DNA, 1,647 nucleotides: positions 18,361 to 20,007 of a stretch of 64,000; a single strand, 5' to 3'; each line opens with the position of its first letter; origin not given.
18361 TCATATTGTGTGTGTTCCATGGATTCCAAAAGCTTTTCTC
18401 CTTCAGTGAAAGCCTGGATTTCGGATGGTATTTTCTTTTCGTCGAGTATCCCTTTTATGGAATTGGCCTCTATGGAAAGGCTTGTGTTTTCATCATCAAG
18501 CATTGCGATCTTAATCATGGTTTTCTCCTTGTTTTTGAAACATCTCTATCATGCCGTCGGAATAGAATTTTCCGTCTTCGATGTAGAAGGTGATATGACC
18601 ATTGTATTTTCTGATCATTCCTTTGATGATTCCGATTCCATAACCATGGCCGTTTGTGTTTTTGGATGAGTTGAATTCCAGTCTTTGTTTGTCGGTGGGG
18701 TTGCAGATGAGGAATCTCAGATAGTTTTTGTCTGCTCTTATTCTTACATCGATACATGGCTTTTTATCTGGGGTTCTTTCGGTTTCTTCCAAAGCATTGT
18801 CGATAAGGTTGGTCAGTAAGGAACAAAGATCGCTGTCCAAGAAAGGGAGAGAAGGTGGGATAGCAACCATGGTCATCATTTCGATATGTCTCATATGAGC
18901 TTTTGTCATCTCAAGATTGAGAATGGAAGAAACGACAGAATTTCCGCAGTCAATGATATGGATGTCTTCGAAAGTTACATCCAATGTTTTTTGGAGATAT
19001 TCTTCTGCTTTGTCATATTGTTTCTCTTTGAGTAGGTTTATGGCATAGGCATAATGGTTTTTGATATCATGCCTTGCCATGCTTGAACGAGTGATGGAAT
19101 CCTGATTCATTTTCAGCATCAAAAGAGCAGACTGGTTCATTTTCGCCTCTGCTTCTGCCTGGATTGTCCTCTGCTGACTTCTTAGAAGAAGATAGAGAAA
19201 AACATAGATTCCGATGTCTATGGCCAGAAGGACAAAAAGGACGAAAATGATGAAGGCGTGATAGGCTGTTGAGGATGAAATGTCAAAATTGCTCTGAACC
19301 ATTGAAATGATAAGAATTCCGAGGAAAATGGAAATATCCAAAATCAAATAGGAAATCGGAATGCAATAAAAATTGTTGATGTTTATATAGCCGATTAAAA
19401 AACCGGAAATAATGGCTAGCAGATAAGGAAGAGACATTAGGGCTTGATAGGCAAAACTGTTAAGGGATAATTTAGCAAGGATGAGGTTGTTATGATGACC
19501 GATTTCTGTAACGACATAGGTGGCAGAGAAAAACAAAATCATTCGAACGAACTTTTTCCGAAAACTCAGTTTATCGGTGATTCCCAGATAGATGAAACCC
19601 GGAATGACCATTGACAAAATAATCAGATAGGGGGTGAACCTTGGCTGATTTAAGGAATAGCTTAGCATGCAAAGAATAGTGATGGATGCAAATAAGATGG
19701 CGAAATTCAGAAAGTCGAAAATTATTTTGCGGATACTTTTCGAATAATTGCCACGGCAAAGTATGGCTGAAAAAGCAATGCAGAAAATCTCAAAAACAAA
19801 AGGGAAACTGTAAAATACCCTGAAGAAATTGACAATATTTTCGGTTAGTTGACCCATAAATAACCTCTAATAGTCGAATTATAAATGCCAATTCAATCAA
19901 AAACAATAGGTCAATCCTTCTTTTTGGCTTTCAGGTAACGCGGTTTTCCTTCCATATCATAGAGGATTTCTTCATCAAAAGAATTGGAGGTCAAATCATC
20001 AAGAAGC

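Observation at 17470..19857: Peptide-sensing-type (AgrC/LytTR) two-component system lacking any pheromone or processing gene, wired next to the giant GH3 with a candidate LytTR direct-repeat box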

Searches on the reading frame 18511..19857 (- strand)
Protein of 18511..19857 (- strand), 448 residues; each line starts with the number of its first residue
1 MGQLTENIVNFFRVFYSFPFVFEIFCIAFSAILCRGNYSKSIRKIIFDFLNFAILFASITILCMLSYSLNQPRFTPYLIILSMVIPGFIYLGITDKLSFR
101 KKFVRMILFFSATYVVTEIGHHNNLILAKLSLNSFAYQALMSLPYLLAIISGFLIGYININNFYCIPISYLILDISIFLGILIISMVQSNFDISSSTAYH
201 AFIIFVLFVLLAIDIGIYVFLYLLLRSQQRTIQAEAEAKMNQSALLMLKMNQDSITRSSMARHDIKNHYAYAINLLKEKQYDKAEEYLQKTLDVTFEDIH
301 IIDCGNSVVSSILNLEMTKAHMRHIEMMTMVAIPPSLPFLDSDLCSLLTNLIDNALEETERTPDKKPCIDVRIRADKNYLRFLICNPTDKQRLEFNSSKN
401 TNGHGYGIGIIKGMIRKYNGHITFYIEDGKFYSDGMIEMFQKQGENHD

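Call 4: search_protein_families(library=pfam, proteins=[window:18511-19857:-], max_evalue=0.01)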
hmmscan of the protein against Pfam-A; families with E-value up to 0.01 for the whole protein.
window:18511-19857:- (448 aa): 4 families
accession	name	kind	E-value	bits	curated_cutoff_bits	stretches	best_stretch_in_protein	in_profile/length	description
PF14501.12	HATPase_c_5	-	1.3e-16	60.8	22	1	342-437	4-101/102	GHKL domain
PF02518.31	HATPase_c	-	3.8e-06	27.8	26.4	1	343-428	5-97/111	Histidine kinase-, DNA gyrase B-, and HSP90-like ATPase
PF07719.23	TPR_2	-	0.0062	17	27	0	267-292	3-28/34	Tetratricopeptide repeat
PF17155.10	GAPES1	-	0.0062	16.3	27.7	0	264-322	129-189/274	Gammaproteobacterial periplasmic sensor domain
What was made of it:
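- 18511..19857 (-): Sensor histidine kinase (448 aa). It has about 7 transmembrane helices, then a coiled linker, the H-box RHDIKNH (residues 262-268) and a GHKL/HATPase_c_5 ATP-binding domain. Pfam PF14501 at E=1.3e-16 (call 4).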

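Call 8: find_homologous_proteins(query=window:18511-19857:-)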
Query window:18511-19857:- (448 aa): 33 proteins with E <= 0.001 among 6158 candidates.
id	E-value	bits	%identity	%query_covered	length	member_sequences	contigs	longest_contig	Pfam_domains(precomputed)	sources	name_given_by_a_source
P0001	6.7e-292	986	100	100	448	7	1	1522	PF02518.32,PF14501.13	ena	-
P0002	2.3e-241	819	82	99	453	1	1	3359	PF02518.32,PF14501.13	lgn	-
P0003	2.5e-202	691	70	100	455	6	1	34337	PF02518.32,PF14501.13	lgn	-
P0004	4.4e-105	370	41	99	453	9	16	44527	PF02518.32,PF14501.13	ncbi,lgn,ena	-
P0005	2.3e-100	355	40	100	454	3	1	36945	PF14501.13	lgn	-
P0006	9.5e-95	336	39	98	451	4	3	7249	PF14501.13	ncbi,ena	-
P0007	1.6e-93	332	39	100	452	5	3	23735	PF02518.32,PF14501.13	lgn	-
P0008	1.2e-92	329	41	93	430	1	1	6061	PF14501.13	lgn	-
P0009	3.1e-80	288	41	77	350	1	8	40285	PF02518.32,PF14501.13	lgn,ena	-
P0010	4.9e-79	284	45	67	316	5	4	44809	-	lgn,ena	-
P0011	9.1e-44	168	30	83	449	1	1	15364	PF14501.13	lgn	-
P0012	4.8e-38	149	37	52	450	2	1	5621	PF02518.32,PF14501.13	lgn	-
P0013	3.6e-35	140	36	56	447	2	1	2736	PF14501.13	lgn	-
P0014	9.7e-35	139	29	86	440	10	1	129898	PF14501.13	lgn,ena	-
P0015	1.8e-33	134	29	76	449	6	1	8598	PF02518.32,PF14501.13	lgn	-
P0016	3.1e-27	114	33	55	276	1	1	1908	PF14501.13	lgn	-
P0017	1.3e-21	95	33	48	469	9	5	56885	PF02518.32,PF14501.13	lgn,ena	-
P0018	3.3e-21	94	32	50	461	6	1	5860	PF02518.32,PF14501.13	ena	-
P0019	1.9e-14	72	26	64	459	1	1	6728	PF02518.32,PF14501.13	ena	-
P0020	1.3e-13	69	28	90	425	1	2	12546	PF14501.13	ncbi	-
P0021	8.6e-12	63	28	46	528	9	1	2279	PF14501.13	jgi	jgi:hypothetical protein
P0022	8.3e-11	60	29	38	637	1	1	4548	PF14501.13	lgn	-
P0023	1.9e-9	55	26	37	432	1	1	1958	PF14689.12,PF02518.32,PF14501.13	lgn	-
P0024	4.2e-9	54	26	41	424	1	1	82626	PF02518.32,PF14501.13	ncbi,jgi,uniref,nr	ncbi:GHKL domain-containing protein [Sedimentibacter sp.]|uniref:sensor histidine kinase n=1 Tax=Sed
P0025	1.6e-7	49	26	46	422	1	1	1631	PF14689.12,PF02518.32,PF14501.13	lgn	-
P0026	3.7e-7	48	26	44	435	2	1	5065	PF14689.12,PF14501.13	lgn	-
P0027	7.4e-7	47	25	50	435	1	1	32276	PF14689.12,PF02518.32,PF14501.13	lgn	-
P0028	3.0e-6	45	31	41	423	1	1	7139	PF14501.13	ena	-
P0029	9.2e-6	43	25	50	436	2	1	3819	PF14689.12,PF02518.32,PF14501.13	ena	-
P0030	9.4e-6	43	25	58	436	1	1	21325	PF14689.12,PF02518.32,PF14501.13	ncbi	-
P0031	1.2e-5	43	25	57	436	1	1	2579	PF14689.12,PF02518.32,PF14501.13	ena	-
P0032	3.1e-5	41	24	55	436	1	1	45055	PF14689.12,PF02518.32,PF14501.13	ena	-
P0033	4.3e-5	41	24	55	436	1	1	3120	PF14689.12,PF02518.32,PF14501.13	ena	-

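Call 11: find_encoding_contigs(protein=P0003, flank=10000, max_places=3)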
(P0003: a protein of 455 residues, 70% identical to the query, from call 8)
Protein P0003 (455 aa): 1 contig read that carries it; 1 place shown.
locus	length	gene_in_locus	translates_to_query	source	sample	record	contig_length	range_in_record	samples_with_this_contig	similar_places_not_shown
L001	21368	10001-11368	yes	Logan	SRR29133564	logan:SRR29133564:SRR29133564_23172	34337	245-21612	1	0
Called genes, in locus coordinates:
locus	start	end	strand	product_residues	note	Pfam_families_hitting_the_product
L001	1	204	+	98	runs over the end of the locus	PF00166:Cpn10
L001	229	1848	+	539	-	PF00118:Cpn60_TCP1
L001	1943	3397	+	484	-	-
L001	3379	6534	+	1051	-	PF08455:SNF2_assoc, PF00176:SNF2-rel_dom, PF04851:ResIII, PF00271:Helicase_C, PF16203:ERCC3_RAD25_C (weak)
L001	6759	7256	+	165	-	-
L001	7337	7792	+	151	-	PF00383:dCMP_cyt_deam_1, PF14437:MafB19-deam, PF14439:Bd3614-deam (weak)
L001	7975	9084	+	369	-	PF03462:PCRF, PF00472:RF-1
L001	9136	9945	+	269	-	PF01209:Ubie_methyltran (weak), PF05175:MTS, PF06325:PrmA (weak), PF07669:Eco57I (weak), PF08241:Methyltransf_11 (weak), PF08242:Methyltransf_12 (weak), PF13649:Methyltransf_25, PF13847:Methyltransf_31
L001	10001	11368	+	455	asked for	PF02518:HATPase_c, PF14501:HATPase_c_5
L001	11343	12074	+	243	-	PF00072:Response_reg, PF04397:LytTR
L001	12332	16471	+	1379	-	PF01915:Glyco_hydro_3_C, PF14310:Fn3-like, PF00933:Glyco_hydro_3, PF05345:He_PIG, PF28337:NNF2_middle (faint)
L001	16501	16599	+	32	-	-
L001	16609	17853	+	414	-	PF09479:Flg_new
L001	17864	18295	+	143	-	-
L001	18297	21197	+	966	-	PF01915:Glyco_hydro_3_C, PF14310:Fn3-like, PF00933:Glyco_hydro_3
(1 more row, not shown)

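Call 12: find_encoding_contigs(protein=P0004, flank=10000, max_places=4)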
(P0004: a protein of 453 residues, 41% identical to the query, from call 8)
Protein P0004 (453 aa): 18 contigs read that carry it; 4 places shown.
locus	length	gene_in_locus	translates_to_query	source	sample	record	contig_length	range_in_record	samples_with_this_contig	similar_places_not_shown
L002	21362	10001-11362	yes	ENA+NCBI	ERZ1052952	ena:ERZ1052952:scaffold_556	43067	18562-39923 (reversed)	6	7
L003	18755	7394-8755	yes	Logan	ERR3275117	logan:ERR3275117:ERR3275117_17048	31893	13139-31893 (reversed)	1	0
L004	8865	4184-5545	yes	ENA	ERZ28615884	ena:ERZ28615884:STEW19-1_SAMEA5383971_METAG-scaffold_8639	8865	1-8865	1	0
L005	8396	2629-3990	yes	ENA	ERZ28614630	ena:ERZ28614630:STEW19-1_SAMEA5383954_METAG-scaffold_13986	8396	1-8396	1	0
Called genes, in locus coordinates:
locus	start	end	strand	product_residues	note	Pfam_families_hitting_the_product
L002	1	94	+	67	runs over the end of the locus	PF12844:HTH_19 (weak), PF13560:HTH_31 (weak), PF01381:HTH_3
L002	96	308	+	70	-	PF13657:Couple_hipA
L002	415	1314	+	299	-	PF07804:HipA_C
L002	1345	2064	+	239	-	PF00072:Response_reg, PF04397:LytTR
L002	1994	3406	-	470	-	PF02518:HATPase_c (weak), PF14501:HATPase_c_5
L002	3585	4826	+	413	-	-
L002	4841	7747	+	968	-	PF01915:Glyco_hydro_3_C, PF14310:Fn3-like, PF00933:Glyco_hydro_3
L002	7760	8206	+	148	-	-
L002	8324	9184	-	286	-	PF08843:AbiEii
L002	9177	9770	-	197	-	-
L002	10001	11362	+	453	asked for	PF02518:HATPase_c, PF14501:HATPase_c_5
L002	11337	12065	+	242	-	PF00072:Response_reg, PF04397:LytTR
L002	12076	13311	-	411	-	PF13173:AAA_14, PF13635:DUF4143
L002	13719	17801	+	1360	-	PF01915:Glyco_hydro_3_C, PF14310:Fn3-like, PF00933:Glyco_hydro_3, PF05345:He_PIG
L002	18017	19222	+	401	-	PF09479:Flg_new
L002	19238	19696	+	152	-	-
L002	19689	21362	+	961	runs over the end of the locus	PF01915:Glyco_hydro_3_C, PF14310:Fn3-like, PF00933:Glyco_hydro_3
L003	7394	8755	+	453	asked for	PF02518:HATPase_c, PF14501:HATPase_c_5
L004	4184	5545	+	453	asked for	PF02518:HATPase_c, PF14501:HATPase_c_5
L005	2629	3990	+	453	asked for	PF02518:HATPase_c, PF14501:HATPase_c_5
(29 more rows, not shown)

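Call 18: find_encoding_contigs(protein=P0005, flank=10000, max_places=2)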
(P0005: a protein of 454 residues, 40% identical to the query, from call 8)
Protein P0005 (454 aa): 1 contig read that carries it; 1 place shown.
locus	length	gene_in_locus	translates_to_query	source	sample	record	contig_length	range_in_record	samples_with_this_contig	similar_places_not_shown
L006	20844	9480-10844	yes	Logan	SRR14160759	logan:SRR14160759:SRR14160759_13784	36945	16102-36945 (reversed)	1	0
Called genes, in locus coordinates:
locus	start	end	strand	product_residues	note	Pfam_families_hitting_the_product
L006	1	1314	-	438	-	?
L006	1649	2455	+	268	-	-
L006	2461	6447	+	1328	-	-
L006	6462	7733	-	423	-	PF00999:Na_H_Exchanger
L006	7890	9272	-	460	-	PF01554:MatE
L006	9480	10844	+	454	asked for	PF14501:HATPase_c_5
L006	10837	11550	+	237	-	PF00072:Response_reg, PF04397:LytTR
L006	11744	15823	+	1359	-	PF01915:Glyco_hydro_3_C, PF14310:Fn3-like, PF00933:Glyco_hydro_3, PF05345:He_PIG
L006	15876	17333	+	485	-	PF13306:LRR_5 (weak)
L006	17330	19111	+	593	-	PF13306:LRR_5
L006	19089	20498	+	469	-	PF00501:AMP-binding, PF13193:AMP-binding_C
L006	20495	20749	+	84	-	-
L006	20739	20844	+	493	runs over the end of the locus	PF03062:MBOAT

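Call 19: find_encoding_contigs(protein=P0007, flank=10000, max_places=2)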
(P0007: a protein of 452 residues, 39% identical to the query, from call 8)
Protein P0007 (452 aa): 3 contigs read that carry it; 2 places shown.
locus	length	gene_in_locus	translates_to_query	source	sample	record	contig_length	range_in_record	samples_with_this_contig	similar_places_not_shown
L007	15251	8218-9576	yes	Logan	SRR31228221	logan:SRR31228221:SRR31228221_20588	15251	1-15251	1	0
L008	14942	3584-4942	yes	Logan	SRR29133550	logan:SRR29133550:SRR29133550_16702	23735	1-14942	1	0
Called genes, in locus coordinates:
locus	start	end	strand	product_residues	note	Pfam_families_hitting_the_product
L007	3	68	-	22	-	?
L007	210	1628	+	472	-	-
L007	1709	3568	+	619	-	PF00528:BPD_transp_1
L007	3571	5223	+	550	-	PF00005:ABC_tran, PF13304:AAA_21 (faint), PF00005:ABC_tran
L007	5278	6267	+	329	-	PF20511:PMI_typeI_cat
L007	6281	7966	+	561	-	PF02878:PGM_PMM_I, PF02879:PGM_PMM_II, PF02880:PGM_PMM_III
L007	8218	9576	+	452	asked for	PF02518:HATPase_c (weak), PF14501:HATPase_c_5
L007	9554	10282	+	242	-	PF00072:Response_reg, PF04397:LytTR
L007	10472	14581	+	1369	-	PF01915:Glyco_hydro_3_C, PF14310:Fn3-like, PF00933:Glyco_hydro_3, PF05345:He_PIG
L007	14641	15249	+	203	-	?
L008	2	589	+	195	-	?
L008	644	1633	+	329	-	PF20511:PMI_typeI_cat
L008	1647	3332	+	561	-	PF02878:PGM_PMM_I, PF02879:PGM_PMM_II, PF02880:PGM_PMM_III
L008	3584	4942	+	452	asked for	PF02518:HATPase_c (weak), PF14501:HATPase_c_5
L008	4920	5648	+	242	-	PF00072:Response_reg, PF04397:LytTR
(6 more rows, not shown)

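Call 20: find_encoding_contigs(protein=P0002, flank=10000, max_places=2)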
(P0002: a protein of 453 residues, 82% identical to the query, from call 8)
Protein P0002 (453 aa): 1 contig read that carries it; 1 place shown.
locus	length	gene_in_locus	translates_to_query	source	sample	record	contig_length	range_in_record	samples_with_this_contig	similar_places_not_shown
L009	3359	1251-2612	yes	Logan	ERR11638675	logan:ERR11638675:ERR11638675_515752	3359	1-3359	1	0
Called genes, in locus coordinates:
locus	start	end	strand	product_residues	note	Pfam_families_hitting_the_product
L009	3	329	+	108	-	?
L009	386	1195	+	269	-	PF01209:Ubie_methyltran (weak), PF05175:MTS, PF06325:PrmA, PF08241:Methyltransf_11 (weak), PF08242:Methyltransf_12 (weak), PF13649:Methyltransf_25, PF13847:Methyltransf_31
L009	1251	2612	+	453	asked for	PF02518:HATPase_c (weak), PF14501:HATPase_c_5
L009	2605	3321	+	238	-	PF00072:Response_reg, PF04397:LytTR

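Call 25: find_related_loci(query=A1, collection=genome_contigs, flank=8000)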
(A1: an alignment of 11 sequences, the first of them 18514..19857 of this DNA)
Query A1 (448 aa) in genome_contigs; peptide patterns used: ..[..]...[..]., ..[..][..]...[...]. (x = any residue, [..] = any of these).
350 stretches matched a pattern; 78 encode a relative of the query (tblastn E <= 1e-3); 78 distinct loci.
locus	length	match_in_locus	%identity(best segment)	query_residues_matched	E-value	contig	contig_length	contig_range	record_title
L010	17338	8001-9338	40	1-448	3e-111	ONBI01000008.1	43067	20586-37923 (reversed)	uncultured Clostridiales bacterium isolate RUG150 genome assembly, contig: scaffold_470, whole genome shotgun sequence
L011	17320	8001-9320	39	11-448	2e-99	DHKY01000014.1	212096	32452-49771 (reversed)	MAG TPA_asm: Bacillales bacterium UBA4682 UBA4682_contig_1142, whole genome shotgun sequence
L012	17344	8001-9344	39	6-439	1e-96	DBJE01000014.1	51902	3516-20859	MAG TPA_asm: Bacillales bacterium UBA784 UBA784_contig_159, whole genome shotgun sequence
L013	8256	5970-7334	34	1-439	3e-85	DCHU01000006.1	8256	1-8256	MAG TPA_asm: Bacillales bacterium UBA1744 UBA1744_contig_74494, whole genome shotgun sequence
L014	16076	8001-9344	30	3-437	6e-44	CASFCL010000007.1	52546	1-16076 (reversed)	uncultured bacterium isolate O103_L3_316316_idba_bin.85 genome assembly, contig: O103_L3_316316_idba_bin.85.fa_scaffold_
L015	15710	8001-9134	30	73-446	2e-42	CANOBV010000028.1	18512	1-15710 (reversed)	MAG TPA_asm: uncultured bacterium isolate SRR13921777_bin.52_metawrap_v1.3_MAG genome assembly, contig: NODE.1540_length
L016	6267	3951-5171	28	50-446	5e-42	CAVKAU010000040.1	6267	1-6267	bacterium isolate H07658-L1_cleanbin_000015 genome assembly, contig: Spades_H07658-L1_contig_3080, whole genome shotgun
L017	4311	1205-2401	28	40-439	6e-42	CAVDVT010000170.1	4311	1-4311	bacterium isolate G02615-L1_cleanbin_000032 genome assembly, contig: Spades_G02615-L1_contig_6029, whole genome shotgun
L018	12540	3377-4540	29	55-439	2e-41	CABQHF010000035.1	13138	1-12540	MAG TPA_asm: uncultured Faecalibacterium sp. isolate MGYG-HGUT-00589 genome assembly, contig: GUT_GENOME018115_35, whole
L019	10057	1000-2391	27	13-445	1e-40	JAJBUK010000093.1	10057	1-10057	MAG: Clostridiales bacterium isolate U_126972 U_126972=NODE_468_length_10057_cov_18.528594, whole genome shotgun sequenc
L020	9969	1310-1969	37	236-446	6e-38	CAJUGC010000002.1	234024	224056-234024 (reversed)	MAG TPA_asm: uncultured Christensenella sp. isolate MGBC137892 genome assembly, contig: MGBC137892.2, whole genome shotg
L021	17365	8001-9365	27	2-443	4e-38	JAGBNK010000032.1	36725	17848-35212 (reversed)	MAG: Lachnospiraceae bacterium isolate RGIG9274 Water_deer_Rumen.Co__c824441, whole genome shotgun sequence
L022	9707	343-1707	27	2-443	4e-37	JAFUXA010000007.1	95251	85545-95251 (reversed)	MAG: Lachnospiraceae bacterium isolate RGIG4903 Roe_deer_Rumen-2__c3107, whole genome shotgun sequence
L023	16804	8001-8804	32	193-445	3e-36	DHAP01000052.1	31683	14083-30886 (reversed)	MAG TPA_asm: Bacillales bacterium UBA4951 UBA4951_contig_12521, whole genome shotgun sequence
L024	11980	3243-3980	34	200-439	1e-35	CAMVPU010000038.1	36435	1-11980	MAG TPA_asm: uncultured Butyrivibrio sp. isolate SRR8387718_bin.50_metaWRAP_v1.3_MAG genome assembly, contig: ERZ1420954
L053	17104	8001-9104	29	77-443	1e-43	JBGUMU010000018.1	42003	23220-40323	MAG: Bacilli bacterium isolate ruminal_MAG_226 ruminal_MAG_226_contig_0018, whole genome shotgun sequence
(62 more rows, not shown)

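Call 33: search_protein_families(library=pfam, proteins=[L053:9951-11492:+, L053:11504-12157:+, L018:5636-6208:+, L002:3585-4826:+, L002:7760-8206:+, L018:960-2750:+, L018:2823-3275:+], max_evalue=0.01)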
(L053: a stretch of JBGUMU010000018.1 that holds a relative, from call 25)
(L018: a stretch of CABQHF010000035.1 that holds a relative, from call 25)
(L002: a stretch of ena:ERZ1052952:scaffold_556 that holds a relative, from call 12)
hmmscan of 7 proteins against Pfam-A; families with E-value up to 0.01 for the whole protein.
L053:9951-11492:+ (513 aa): 2 families
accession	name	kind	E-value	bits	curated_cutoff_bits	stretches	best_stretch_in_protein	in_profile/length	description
PF02368.24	Big_2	-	2.5e-08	34.2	22.8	1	160-214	18-73/79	Bacterial Ig-like domain (group 2)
PF21461.3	HL_N-beta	-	0.0027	17.9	27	1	182-208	19-45/57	Hyaluronate lyase, N-terminal beta-sheet domain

L053:11504-12157:+ (217 aa): 0 families

L018:5636-6208:+ (190 aa): 1 family
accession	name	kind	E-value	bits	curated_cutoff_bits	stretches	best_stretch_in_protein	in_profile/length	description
PF20394.4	DUF6688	-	0.0078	16.3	26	1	66-169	3-108/248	DUF6688 N-terminal domain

L002:3585-4826:+ (413 aa): 0 families

L002:7760-8206:+ (148 aa): 0 families

L018:960-2750:+ (596 aa): 14 families
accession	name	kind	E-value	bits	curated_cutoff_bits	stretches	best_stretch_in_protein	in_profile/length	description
PF00890.30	FAD_binding_2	-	5.2e-87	293.2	20.4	1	151-576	1-414/414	FAD binding domain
PF01266.30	DAO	-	2.3e-18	67.3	27.9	1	151-342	1-209/353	FAD dependent oxidoreductase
PF12831.13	FAD_oxidored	-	5.8e-17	62.5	27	1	151-336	1-145/416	FAD dependent oxidoreductase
PF03486.20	HI0933_like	-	1e-16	61.6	50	1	151-561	2-219/244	HI0933-like protein Rossmann domain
PF04205.19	FMN_bind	-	8.1e-15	55.7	22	1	50-121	1-76/77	FMN-binding domain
PF07992.20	Pyr_redox_2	-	5.9e-10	39.5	26.1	1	151-344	2-116/291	Pyridine nucleotide-disulphide oxidoreductase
PF01946.23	Thi4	-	3.7e-08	33.3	26.2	1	139-195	7-62/235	Thi4 family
PF01494.25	FAD_binding_3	-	1.6e-07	31.4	22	1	149-337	1-159/349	FAD binding domain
PF13450.12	NAD_binding_8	-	2e-06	28.4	21.9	1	154-188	1-35/68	NAD(P)-binding Rossmann-like domain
PF01134.28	GIDA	-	6.4e-05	22.6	22.1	1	151-178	1-28/391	Glucose inhibited division protein A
PF13738.12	Pyr_redox_3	-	0.00011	22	30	0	153-184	1-33/305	Pyridine nucleotide-disulphide oxidoreductase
PF00070.33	Pyr_redox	-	0.00025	21.9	22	0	152-184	2-34/82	Pyridine nucleotide-disulphide oxidoreductase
PF13454.12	NAD_binding_9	-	0.00093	19.6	21.8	0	232-337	57-154/155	FAD-NAD(P)-binding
PF01593.30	Amino_oxidase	-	0.0032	17.2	19.8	0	252-336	172-255/443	Flavin containing amine oxidoreductase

L018:2823-3275:+ (150 aa): 0 families

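Call 45: search_solved_structures(query=window:18511-19857:-, max_evalue=0.1)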
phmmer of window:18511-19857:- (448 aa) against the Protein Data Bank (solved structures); distinct sequences matched with E-value up to 0.1: 0.
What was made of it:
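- Closest known: Staphylococcal AgrC/AgrA. Different: There is no detectable sequence similarity of the sensor domain to any PDB chain (call 45).
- Tried and rejected: No hit (call 45).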

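Call 46: search_protein_families(library=ncbifam, proteins=[window:18511-19857:-], max_evalue=0.01)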
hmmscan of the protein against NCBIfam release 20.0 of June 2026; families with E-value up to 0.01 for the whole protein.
window:18511-19857:- (448 aa): 4 families
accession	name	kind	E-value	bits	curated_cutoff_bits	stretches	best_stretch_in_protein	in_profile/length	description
NF008298.1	PRK11086.1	subfamily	2.9e-07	29.3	520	1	262-431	337-516/529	DcuS/MalK family sensor histidine kinase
NF049962.1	HisKinFlgSCampy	equivalog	2.9e-05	23.2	600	1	344-432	240-333/338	fla regulon two-component system sensor histidine kinase FlgS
TIGR02966.1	phoR_proteo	equivalog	0.00036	19.6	334.2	0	392-425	287-320/333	phosphate regulon sensor histidine kinase PhoR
NF046044.1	PnpS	equivalog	0.00093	18.3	400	0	306-382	248-320/390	two-component system histidine kinase PnpS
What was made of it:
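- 18511..19857 (-): No sequence match in the PDB and no NCBIfam family (calls 45, 46).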

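Call 61: predict_structure(alignment_id=A1)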
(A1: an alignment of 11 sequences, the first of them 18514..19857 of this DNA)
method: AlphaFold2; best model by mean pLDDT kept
length: 448 residues; sequences in the alignment: 11
mean_pLDDT: 77.0   pTM: 0.50
mean pLDDT of the five models: 77.0, 76.7, 76.2, 76.0, 75.5
residues with pLDDT >= 90: 35; 70-90: 317; 50-70: 67; < 50: 29
segments of 3 or more residues with pLDDT < 50: 291-300, 397-405, 442-448
pLDDT, mean of each block of 10 residues (from residue 1): 79 75 87 77 80 80 77 66 80 81 86 88 87 88 91 85 76 83 78 75 90 87 86 79 67 54 59 73 68 42 65 76 79 77 82 86 80 84 89 61 54 87 89 89 40
secondary structure, 60 per line:
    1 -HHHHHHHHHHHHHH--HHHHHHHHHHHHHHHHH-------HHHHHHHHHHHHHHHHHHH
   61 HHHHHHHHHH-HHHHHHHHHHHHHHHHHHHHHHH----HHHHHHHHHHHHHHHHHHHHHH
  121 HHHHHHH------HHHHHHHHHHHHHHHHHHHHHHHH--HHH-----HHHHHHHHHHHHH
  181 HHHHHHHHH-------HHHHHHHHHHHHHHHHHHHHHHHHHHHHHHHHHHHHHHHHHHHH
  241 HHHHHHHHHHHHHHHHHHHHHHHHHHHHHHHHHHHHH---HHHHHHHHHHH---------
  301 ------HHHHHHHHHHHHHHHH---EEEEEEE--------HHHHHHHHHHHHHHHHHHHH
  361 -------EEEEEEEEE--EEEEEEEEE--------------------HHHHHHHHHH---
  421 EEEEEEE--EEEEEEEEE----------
elements in order: H2-15 H18-34 H42-70 H72-94 H99-127 H134-157 H168-189 H197-277 H281-291 H307-322 E326-332 H341-360 E368-376 E379-387 H408-417 E421-427 E430-438
